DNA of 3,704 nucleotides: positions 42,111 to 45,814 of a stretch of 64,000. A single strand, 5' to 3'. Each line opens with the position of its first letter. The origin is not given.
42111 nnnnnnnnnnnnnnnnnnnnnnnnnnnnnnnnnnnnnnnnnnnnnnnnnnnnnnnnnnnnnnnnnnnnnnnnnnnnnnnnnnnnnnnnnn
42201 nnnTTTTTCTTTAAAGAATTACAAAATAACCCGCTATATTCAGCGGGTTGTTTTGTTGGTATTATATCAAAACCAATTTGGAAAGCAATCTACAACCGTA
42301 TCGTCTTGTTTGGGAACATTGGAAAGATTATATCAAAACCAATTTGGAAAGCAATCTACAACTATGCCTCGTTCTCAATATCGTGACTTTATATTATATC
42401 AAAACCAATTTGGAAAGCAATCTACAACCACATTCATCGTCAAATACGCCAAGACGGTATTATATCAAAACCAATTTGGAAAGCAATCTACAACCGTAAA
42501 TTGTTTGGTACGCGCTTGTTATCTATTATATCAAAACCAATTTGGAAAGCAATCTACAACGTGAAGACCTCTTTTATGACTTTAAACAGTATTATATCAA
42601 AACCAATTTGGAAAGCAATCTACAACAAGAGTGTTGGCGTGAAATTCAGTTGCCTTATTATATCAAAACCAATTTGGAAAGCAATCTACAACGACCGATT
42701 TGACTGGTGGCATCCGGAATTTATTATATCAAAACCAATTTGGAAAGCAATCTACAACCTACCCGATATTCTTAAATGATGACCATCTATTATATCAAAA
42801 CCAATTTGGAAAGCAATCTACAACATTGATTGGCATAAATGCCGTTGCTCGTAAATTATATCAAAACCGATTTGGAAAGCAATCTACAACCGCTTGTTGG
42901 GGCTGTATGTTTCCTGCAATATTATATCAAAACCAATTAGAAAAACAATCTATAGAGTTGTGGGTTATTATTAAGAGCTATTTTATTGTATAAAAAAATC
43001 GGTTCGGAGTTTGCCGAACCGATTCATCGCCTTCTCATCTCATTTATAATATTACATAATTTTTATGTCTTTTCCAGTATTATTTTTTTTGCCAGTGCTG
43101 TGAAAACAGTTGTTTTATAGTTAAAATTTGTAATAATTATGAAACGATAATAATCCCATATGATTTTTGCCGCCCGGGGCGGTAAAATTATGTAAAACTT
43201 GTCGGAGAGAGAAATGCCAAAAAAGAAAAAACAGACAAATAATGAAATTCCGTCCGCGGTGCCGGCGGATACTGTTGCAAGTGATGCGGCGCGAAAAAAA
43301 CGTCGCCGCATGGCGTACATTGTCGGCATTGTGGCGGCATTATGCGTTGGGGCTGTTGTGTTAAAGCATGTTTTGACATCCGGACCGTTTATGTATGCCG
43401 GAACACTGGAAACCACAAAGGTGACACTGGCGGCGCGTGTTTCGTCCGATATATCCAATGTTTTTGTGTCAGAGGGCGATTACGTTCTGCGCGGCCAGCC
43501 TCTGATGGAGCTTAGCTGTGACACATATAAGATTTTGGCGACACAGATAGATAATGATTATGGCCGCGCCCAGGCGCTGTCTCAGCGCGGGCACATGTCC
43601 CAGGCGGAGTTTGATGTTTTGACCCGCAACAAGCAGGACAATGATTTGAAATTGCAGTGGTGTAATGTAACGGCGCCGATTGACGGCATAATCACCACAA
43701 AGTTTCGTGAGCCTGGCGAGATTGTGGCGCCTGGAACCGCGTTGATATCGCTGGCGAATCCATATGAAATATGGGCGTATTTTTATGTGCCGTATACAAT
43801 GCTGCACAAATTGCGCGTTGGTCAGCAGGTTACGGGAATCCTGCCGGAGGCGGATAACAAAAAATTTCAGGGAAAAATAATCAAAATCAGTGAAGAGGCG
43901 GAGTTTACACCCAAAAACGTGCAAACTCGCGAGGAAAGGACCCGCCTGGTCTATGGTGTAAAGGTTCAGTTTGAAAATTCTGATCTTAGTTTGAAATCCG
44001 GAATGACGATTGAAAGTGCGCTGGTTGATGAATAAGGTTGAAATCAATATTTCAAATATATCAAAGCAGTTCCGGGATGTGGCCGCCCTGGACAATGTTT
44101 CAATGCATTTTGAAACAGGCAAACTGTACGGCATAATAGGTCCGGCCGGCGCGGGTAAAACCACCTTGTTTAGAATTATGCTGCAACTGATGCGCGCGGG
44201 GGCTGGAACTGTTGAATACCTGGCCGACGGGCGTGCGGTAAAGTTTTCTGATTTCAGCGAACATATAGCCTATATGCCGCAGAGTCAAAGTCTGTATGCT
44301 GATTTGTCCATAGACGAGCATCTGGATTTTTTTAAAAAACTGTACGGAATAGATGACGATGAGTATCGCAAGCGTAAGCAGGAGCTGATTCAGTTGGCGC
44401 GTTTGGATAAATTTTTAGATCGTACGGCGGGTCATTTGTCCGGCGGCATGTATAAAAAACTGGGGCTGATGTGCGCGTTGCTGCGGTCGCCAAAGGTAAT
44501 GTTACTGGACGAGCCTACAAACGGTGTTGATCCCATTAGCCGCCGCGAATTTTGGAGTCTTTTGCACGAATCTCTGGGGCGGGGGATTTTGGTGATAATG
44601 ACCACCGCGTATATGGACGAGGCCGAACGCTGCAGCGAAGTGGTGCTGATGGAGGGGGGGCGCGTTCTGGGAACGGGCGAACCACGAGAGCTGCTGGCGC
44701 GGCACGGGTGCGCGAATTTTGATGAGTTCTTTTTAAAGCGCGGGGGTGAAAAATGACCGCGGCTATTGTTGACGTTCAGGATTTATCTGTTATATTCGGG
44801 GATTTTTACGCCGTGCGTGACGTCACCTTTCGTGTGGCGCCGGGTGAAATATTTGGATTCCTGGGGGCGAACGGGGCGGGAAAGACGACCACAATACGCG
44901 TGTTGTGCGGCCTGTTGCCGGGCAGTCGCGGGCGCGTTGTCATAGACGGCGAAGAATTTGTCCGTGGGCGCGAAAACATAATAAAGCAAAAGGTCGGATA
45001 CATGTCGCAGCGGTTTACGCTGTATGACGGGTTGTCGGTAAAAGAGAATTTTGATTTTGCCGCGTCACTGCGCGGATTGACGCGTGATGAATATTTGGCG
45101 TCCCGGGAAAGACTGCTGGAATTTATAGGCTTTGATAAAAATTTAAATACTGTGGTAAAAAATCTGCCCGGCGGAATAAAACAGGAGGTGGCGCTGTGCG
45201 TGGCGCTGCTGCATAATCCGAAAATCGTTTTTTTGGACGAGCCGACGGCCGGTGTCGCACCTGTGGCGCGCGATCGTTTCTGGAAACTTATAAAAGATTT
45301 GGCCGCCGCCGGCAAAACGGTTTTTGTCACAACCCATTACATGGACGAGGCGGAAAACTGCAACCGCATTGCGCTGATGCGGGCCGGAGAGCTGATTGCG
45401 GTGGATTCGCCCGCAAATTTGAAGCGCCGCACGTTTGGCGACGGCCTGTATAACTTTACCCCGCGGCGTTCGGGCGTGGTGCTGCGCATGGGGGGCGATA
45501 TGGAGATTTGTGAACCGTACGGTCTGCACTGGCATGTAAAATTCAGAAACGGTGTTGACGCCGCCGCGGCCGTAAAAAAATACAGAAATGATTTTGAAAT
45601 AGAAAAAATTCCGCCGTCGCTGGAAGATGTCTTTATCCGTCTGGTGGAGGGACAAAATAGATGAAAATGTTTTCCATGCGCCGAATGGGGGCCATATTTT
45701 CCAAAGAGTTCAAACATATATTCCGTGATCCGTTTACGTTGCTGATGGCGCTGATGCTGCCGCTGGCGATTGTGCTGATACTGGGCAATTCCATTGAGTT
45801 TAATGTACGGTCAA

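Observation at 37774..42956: Complete, compact type II-C CRISPR-Cas locus (tracrRNA, cas9, cas1, cas2, array)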

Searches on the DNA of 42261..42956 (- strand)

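Call 29: search_dna_similar(query=window:42261-42956:-, collection=phages, mode=distant, max_evalue=1)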
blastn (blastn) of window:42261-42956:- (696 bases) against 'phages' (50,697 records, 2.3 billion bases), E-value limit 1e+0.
Records with a match: 66; places in all: 66; records where one place covers at least 80% of the query: 0.
Best place of each record, by identity: >=99% 10; 95-99% 14; 90-95% 29; 80-90% 13.
By first word of the organism name: bajarodmic 20; Microviridae 12; Dulem 12; Sigmofec 4; Bacillus 4; Gokushovirus 3; uncultured 2; Peromfec 2; Chimpanzee 2; Dipodfec 1; and 4 more.
By host as written in the record: - 23; Peromyscus fraterculus 14; Bacillus subtilis 4; Propithecus coquereli 4; Peromyscus boylii; specimen_voucher: UMNH:Mamm:44828; Tissue Sample Catalog ... 2; Pan troglodytes 2; Homo sapiens 2; Eulemur fulvus collaris 2; and 10 more.
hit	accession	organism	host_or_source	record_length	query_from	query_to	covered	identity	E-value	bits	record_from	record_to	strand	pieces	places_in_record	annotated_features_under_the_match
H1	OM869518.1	Sigmofec virus UA08Rod_6120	Sigmodon arizonae feces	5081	624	661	5%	92.1%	3e-5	56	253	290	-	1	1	major capsid protein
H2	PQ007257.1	bajarodmic virus 997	Peromyscus fraterculus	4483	624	661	5%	84.2%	2e-1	43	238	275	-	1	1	major capsid protein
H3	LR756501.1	uncultured phage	metagenomic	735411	568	603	5%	86.1%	7e-1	41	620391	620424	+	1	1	record has no annotation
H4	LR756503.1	uncultured phage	metagenomic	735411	568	603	5%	86.1%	7e-1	41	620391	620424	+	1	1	record has no annotation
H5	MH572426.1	Microviridae sp.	Ciona robusta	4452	628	661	5%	88.6%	2e-1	43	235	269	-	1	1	major capsid protein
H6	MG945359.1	Microviridae sp.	pig feces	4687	630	661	5%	93.8%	1e-3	50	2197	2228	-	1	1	similar to VP1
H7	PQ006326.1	bajarodmic virus 226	Peromyscus fraterculus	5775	235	265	4%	96.8%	4e-4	53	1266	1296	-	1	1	major capsid protein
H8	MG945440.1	Microviridae sp.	yak feces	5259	624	657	5%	88.2%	6e-2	45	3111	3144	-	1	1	similar to VP1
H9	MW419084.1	Bacillus phage 000TH008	Bacillus subtilis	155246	553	585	5%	88.9%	7e-1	42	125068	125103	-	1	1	none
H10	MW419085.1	Bacillus phage 000TH009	Bacillus subtilis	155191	553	585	5%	88.9%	7e-1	42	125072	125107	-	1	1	none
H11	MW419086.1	Bacillus phage 015DV002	Bacillus subtilis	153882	553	585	5%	88.9%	7e-1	42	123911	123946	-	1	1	none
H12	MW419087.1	Bacillus phage 015DV004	Bacillus subtilis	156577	553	585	5%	88.9%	7e-1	42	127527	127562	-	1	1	none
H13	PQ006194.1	bajarodmic virus 100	Peromyscus fraterculus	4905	499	531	5%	87.9%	2e-1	43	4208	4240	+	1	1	nonstructural protein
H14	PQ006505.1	bajarodmic virus 392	Peromyscus fraterculus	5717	235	265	4%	93.5%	5e-3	48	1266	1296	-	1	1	major capsid protein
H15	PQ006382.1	bajarodmic virus 278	Peromyscus fraterculus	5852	235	265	4%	90.3%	2e-1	44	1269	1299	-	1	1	major capsid protein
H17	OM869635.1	Peromfec virus RodF8_43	Peromyscus boylii; specimen_voucher: ...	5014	630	657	4%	100.0%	4e-4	52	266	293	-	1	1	major capsid protein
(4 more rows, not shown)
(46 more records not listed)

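Call 30: search_dna_similar(query=window:42261-42956:-, collection=plasmids, mode=distant, max_evalue=1)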
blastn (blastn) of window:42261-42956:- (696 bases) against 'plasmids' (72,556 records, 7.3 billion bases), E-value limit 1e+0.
Records with a match: 2; places in all: 2; records where one place covers at least 80% of the query: 0.
Best place of each record, by identity: 95-99% 1; 80-90% 1.
By first word of the organism name: Enterococcus 1; Vibrio 1.
By predicted mobility (MOB-suite, as given by PLSDB): non-mobilizable 2.
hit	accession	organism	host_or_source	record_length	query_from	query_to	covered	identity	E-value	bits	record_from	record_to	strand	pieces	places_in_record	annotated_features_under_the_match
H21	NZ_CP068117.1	Enterococcus hirae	-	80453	546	581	5%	88.9%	2e-1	45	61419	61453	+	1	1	none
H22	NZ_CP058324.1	Vibrio algicola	Microorganism culture,algae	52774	289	314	4%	96.2%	7e-1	44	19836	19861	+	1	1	none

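Call 31: get_annotated_region(hit=H17, flank=60)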
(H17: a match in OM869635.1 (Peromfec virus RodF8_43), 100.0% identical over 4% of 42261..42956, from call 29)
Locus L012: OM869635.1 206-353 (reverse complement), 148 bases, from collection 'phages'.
description: Peromfec virus RodF8_43, complete genome.
organism: Peromfec virus RodF8_43 (NCBI taxid 2929376)
taxonomy: Viruses; Monodnaviria; Sangervirae; Phixviricota; Malgrandaviricetes; Petitvirales; Microviridae
host: Peromyscus boylii; specimen_voucher: UMNH:Mamm:44828; Tissue Sample Catalog Number: ASUVTC000569; source: feces; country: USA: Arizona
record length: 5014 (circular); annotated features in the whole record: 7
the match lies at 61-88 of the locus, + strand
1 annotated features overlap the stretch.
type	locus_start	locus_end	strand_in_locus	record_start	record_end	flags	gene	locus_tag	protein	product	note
CDS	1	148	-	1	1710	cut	-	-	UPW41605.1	major capsid protein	-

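Call 32: get_annotated_region(hit=H1, flank=60)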
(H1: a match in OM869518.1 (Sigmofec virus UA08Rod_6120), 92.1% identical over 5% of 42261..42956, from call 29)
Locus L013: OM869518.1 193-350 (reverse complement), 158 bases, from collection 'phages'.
description: Sigmofec virus UA08Rod_6120, complete genome.
organism: Sigmofec virus UA08Rod_6120 (NCBI taxid 2929453)
taxonomy: Viruses; Monodnaviria; Sangervirae; Phixviricota; Malgrandaviricetes; Petitvirales; Microviridae
host: -; source: Sigmodon arizonae feces; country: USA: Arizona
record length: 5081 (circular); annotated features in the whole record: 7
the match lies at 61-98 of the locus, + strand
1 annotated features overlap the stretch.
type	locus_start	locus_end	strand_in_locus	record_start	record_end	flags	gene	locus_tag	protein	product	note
CDS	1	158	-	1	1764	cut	-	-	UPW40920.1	major capsid protein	-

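Call 33: get_annotated_region(hit=H7, flank=60)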
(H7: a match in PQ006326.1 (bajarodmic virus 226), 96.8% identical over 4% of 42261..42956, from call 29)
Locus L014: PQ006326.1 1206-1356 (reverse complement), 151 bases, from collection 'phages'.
description: Bajarodmic virus 226 isolate BGG_02_37, complete genome.
organism: bajarodmic virus 226 (NCBI taxid 3343122)
taxonomy: Viruses; Monodnaviria; Sangervirae; Phixviricota; Malgrandaviricetes; Petitvirales; Microviridae; Microvirus
host: Peromyscus fraterculus; source: feces; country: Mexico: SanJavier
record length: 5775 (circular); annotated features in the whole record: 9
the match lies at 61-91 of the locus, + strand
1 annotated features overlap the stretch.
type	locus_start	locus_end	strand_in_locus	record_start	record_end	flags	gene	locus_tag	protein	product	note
CDS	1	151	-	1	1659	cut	-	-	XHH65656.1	major capsid protein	-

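Call 34: get_annotated_region(hit=H6, flank=60)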
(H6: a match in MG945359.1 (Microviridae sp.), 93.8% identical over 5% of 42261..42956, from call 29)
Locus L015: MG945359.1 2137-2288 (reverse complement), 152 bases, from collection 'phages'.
description: UNVERIFIED: Microviridae sp. isolate 2934-1801, complete genome.
organism: Microviridae sp. (NCBI taxid 2202644)
taxonomy: Viruses; Monodnaviria; Sangervirae; Phixviricota; Malgrandaviricetes; Petitvirales; Microviridae
host: -; source: pig feces; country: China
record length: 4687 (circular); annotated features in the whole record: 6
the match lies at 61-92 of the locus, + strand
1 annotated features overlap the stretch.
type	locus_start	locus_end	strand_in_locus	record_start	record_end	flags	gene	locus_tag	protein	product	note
misc_feature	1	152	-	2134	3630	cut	-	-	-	-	similar to VP1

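Call 35: get_annotated_region(hit=H13, flank=60)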
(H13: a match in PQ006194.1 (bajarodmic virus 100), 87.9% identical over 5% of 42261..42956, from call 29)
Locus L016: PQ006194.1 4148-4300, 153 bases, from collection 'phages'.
description: Bajarodmic virus 100 isolate BGG_01_114, complete genome.
organism: bajarodmic virus 100 (NCBI taxid 3342988)
taxonomy: Viruses; Monodnaviria; Sangervirae; Phixviricota; Malgrandaviricetes; Petitvirales; Microviridae; Microvirus
host: Peromyscus fraterculus; source: feces; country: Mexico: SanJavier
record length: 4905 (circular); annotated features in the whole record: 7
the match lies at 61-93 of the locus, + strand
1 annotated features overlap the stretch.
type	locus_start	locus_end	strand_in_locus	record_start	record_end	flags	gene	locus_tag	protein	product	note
CDS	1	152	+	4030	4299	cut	-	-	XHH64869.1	nonstructural protein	-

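Call 73: search_dna_similar(query=window:42261-42956:-, collection=phages, mode=distant, max_evalue=5, max_rows=60, rows=spread)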
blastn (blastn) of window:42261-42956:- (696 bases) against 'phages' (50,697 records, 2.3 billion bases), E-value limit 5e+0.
Records with a match: 100; places in all: 100; records where one place covers at least 80% of the query: 0.
Best place of each record, by identity: >=99% 12; 95-99% 23; 90-95% 40; 80-90% 25.
By first word of the organism name: bajarodmic 24; Microviridae 17; Dulem 15; Erwinia 6; Campylobacter 5; Sigmofec 4; Bacillus 4; Chimpanzee 4; Gokushovirus 3; uncultured 2; and 10 more.
By host as written in the record: - 31; Peromyscus fraterculus 15; Bacillus subtilis 4; Pan troglodytes 4; Propithecus coquereli 4; Eulemur fulvus collaris 3; Varecia variegata 3; Lemur catta 3; and 21 more.
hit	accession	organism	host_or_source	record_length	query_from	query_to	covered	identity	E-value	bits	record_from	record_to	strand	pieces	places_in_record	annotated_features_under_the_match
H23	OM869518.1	Sigmofec virus UA08Rod_6120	Sigmodon arizonae feces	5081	624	661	5%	92.1%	3e-5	56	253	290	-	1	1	major capsid protein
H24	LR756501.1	uncultured phage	metagenomic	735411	568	603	5%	86.1%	7e-1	41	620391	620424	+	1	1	record has no annotation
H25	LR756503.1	uncultured phage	metagenomic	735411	568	603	5%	86.1%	7e-1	41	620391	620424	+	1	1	record has no annotation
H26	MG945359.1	Microviridae sp.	pig feces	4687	630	661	5%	93.8%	1e-3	50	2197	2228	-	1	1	similar to VP1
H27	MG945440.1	Microviridae sp.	yak feces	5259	624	657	5%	88.2%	6e-2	45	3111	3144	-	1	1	similar to VP1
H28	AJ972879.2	Yersinia phage phiR1-37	Yersinia enterocolitica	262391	618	652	5%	85.7%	3e+0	39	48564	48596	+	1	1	g087: CDS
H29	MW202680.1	Microviridae sp.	Manatee Spring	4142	622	657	5%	83.3%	3e+0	39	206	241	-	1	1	none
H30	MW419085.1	Bacillus phage 000TH009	Bacillus subtilis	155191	553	585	5%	88.9%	7e-1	42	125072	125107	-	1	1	none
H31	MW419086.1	Bacillus phage 015DV002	Bacillus subtilis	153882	553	585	5%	88.9%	7e-1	42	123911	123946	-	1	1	none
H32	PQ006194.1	bajarodmic virus 100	Peromyscus fraterculus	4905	499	531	5%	87.9%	2e-1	43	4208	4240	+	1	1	nonstructural protein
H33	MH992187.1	Apis mellifera associated microvirus 5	Apis mellifera linguistica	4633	624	657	5%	85.3%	3e+0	40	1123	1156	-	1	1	major capsid protein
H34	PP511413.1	Dulem virus 181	Eulemur fulvus collaris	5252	628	661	5%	85.3%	3e+0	40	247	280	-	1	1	major capsid protein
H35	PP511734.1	Dulem virus 181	Lemur catta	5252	628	661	5%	85.3%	3e+0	40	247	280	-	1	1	major capsid protein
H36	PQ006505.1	bajarodmic virus 392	Peromyscus fraterculus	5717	235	265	4%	93.5%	5e-3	48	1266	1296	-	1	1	major capsid protein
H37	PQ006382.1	bajarodmic virus 278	Peromyscus fraterculus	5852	235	265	4%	90.3%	2e-1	44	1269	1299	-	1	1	major capsid protein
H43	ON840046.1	Rattus norvegicus microvirus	Rattus norvegicus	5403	630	657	4%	96.4%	2e-2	47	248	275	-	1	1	major capsid protein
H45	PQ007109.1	bajarodmic virus 862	Neotoma bryanti feces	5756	236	265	4%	90.0%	7e-1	42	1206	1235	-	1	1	major capsid protein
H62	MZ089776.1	Microvirus mar30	Marmota flaviventris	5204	633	657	4%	100.0%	2e-2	46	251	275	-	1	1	major capsid protein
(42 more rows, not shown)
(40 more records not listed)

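Call 87: get_annotated_region(hit=H36, flank=40)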
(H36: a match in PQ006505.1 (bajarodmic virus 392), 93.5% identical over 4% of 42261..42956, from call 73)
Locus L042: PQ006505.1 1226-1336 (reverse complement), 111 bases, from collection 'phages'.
description: Bajarodmic virus 392 isolate BGG_04_71, complete genome.
organism: bajarodmic virus 392 (NCBI taxid 3343434)
taxonomy: Viruses; Monodnaviria; Sangervirae; Phixviricota; Malgrandaviricetes; Petitvirales; Microviridae; Microvirus
host: Peromyscus fraterculus; source: feces; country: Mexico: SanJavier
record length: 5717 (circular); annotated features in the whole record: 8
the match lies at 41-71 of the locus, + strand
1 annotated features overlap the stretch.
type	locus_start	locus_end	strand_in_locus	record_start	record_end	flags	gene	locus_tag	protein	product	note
CDS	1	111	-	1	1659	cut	-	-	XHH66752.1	major capsid protein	-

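Call 88: get_annotated_region(hit=H37, flank=40)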
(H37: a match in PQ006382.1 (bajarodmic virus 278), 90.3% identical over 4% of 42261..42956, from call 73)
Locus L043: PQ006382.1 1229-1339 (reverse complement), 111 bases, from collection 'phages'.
description: Bajarodmic virus 278 isolate BGG_03_203, complete genome.
organism: bajarodmic virus 278 (NCBI taxid 3343309)
taxonomy: Viruses; Monodnaviria; Sangervirae; Phixviricota; Malgrandaviricetes; Petitvirales; Microviridae; Microvirus
host: Peromyscus fraterculus; source: feces; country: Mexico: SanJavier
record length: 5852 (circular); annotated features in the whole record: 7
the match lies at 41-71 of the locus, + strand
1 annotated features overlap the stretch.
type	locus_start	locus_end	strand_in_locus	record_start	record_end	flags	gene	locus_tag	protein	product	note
CDS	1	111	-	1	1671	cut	-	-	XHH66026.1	major capsid protein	-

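Call 89: get_annotated_region(hit=H45, flank=40)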
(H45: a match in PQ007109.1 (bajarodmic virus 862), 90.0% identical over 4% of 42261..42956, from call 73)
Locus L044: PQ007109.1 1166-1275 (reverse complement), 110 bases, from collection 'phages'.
description: Bajarodmic virus 862 isolate BGG_083_50, complete genome.
organism: bajarodmic virus 862 (NCBI taxid 3344245)
taxonomy: Viruses; Monodnaviria; Sangervirae; Phixviricota; Malgrandaviricetes; Petitvirales; Microviridae; Microvirus
host: -; source: Neotoma bryanti feces; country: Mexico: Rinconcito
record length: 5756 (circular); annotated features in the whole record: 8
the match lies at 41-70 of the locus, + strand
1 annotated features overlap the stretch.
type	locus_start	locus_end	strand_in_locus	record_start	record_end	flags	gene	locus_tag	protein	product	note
CDS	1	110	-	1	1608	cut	-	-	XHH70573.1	major capsid protein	-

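Call 90: get_annotated_region(hit=H43, flank=40)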
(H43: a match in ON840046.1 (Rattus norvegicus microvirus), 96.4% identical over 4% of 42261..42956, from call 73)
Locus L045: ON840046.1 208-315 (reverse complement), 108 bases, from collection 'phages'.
description: Rattus norvegicus microvirus strain RnF04/con/MCP5 major capsid protein gene, complete cds.
organism: Rattus norvegicus microvirus (NCBI taxid 3031342)
taxonomy: Viruses; Monodnaviria; Sangervirae; Phixviricota; Malgrandaviricetes; Petitvirales; Microviridae; Microvirus
host: Rattus norvegicus; source: -; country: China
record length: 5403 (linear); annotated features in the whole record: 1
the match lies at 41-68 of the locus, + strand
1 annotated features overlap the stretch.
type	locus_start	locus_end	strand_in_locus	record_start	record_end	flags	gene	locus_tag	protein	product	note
CDS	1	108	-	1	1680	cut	-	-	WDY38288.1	major capsid protein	-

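Call 91: get_annotated_region(hit=H62, flank=40)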
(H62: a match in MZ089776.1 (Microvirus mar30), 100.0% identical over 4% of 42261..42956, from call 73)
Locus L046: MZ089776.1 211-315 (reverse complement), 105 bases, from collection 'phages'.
description: Microvirus mar30, complete genome.
organism: Microvirus mar30 (NCBI taxid 2851164)
taxonomy: Viruses; Monodnaviria; Sangervirae; Phixviricota; Malgrandaviricetes; Petitvirales; Microviridae
host: Marmota flaviventris; source: feces; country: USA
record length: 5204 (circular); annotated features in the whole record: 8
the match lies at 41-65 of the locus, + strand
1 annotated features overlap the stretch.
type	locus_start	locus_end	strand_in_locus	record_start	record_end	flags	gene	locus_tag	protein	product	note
CDS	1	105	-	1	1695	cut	-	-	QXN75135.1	major capsid protein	Similar to PHA00363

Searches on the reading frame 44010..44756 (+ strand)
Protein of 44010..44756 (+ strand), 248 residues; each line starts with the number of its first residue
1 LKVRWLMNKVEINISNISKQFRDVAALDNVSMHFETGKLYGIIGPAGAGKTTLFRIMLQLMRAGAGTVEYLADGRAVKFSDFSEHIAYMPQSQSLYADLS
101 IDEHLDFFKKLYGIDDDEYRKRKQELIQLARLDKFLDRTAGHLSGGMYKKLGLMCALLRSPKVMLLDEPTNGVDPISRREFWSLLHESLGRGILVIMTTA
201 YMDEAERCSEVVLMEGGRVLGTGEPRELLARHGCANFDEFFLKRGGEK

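Call 55: search_protein_families(library=pfam, proteins=[window:44010-44756:+], max_evalue=0.001)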
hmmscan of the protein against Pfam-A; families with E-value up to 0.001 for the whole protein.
window:44010-44756:+ (248 aa): 3 families
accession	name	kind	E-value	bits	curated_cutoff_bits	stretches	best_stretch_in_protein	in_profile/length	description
PF00005.33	ABC_tran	-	5.9e-28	98.6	25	1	27-171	1-137/137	ABC transporter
PF13304.12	AAA_21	-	7.1e-10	39.9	27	1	138-199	233-297/304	AAA domain, putative AbiEii toxin, Type IV TA system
PF13604.12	AAA_30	-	0.00036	20.8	27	1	39-74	20-55/191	AAA domain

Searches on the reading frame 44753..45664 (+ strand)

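Call 55: search_protein_families(library=pfam, proteins=[window:44753-45664:+], max_evalue=0.001)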
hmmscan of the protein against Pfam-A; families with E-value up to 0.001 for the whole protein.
window:44753-45664:+ (303 aa): 3 families
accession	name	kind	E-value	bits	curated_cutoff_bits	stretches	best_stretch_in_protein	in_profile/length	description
PF00005.33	ABC_tran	-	1.4e-28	100.7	25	1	22-166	2-137/137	ABC transporter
PF13304.12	AAA_21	-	5.2e-11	43.6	27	1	121-195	221-298/304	AAA domain, putative AbiEii toxin, Type IV TA system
PF13476.12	AAA_23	-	0.00014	23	27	1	22-105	11-99/201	AAA domain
